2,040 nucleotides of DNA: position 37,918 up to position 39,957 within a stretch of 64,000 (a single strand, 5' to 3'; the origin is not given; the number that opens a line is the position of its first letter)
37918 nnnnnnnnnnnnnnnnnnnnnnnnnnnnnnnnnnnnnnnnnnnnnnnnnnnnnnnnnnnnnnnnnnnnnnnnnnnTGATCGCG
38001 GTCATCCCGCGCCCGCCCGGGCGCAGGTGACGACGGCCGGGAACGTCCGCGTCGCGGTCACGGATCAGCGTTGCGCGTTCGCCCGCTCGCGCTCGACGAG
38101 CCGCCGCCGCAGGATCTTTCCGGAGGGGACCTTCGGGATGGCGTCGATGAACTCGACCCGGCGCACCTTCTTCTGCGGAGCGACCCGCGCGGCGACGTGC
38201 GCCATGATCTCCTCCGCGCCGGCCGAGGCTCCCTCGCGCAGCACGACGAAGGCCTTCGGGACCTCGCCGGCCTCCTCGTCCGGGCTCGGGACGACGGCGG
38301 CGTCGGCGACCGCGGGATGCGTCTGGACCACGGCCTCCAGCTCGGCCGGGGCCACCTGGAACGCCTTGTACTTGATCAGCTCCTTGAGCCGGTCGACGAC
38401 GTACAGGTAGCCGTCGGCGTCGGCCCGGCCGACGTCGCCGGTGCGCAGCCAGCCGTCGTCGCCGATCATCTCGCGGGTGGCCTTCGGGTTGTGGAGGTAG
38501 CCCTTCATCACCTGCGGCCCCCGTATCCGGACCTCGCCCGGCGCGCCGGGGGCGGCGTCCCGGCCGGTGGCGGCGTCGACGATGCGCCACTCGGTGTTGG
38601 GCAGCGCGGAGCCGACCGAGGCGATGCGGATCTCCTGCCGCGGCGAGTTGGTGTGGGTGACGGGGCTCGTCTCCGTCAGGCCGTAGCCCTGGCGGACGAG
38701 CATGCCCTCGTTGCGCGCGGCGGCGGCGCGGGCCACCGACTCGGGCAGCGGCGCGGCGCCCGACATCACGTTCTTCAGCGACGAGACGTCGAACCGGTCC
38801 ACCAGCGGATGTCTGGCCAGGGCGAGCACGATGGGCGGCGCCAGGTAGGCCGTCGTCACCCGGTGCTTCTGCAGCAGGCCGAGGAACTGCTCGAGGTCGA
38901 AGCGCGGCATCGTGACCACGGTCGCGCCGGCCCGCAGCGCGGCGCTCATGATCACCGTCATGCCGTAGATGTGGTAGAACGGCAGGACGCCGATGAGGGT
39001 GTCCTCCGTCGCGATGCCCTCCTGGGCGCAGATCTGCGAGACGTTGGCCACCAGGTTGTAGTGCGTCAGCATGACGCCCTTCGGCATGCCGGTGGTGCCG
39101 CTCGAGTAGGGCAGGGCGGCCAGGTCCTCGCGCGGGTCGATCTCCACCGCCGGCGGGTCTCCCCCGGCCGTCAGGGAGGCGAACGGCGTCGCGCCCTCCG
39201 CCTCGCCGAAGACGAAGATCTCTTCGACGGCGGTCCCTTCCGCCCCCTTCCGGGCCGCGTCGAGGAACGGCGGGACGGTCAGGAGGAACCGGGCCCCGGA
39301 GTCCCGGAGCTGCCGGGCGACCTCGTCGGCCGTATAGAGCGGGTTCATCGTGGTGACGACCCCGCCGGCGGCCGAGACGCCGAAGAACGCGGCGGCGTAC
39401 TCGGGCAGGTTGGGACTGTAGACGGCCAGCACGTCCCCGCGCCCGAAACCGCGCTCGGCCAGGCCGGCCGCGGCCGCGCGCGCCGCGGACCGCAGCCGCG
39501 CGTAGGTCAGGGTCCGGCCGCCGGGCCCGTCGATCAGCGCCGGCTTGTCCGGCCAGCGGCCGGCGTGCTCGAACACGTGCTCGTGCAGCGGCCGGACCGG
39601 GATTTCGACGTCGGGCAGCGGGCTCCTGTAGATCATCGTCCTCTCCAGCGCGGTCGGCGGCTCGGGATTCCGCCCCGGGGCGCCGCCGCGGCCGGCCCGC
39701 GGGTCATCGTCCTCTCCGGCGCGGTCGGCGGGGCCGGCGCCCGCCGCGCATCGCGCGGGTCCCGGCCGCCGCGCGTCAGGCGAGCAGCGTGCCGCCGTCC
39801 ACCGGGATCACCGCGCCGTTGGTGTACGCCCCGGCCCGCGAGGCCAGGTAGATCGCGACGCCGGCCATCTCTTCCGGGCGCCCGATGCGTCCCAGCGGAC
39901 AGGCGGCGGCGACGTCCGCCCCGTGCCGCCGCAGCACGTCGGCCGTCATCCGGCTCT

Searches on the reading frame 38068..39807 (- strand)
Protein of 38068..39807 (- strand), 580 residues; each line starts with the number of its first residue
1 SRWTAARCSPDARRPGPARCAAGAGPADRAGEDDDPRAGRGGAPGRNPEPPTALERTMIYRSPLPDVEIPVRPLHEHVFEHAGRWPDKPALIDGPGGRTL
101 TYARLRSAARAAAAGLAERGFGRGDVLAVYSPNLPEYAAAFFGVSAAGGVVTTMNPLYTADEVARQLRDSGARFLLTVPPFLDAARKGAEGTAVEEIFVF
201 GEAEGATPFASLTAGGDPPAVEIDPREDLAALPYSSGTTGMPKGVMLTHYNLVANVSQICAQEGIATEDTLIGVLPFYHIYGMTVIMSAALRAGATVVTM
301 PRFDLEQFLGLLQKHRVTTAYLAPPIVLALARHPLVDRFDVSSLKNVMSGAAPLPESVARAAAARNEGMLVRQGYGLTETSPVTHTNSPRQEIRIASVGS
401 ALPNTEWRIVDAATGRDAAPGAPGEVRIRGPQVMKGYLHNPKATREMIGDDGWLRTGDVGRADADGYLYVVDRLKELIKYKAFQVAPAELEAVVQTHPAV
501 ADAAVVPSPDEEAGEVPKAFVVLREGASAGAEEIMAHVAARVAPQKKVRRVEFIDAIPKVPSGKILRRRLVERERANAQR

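Call 66: search_protein_families(library=pfam, proteins=[window:38068-39807:-], max_evalue=0.00001)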
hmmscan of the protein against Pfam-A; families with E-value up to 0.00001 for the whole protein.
window:38068-39807:- (580 aa): 2 families
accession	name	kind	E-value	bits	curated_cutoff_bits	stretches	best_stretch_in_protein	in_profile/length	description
PF00501.34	AMP-binding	-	1.7e-100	337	29.9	1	79-438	2-384/384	AMP-binding enzyme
PF13193.12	AMP-binding_C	-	3.4e-19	70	24.5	1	489-564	1-76/76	AMP-binding enzyme C-terminal domain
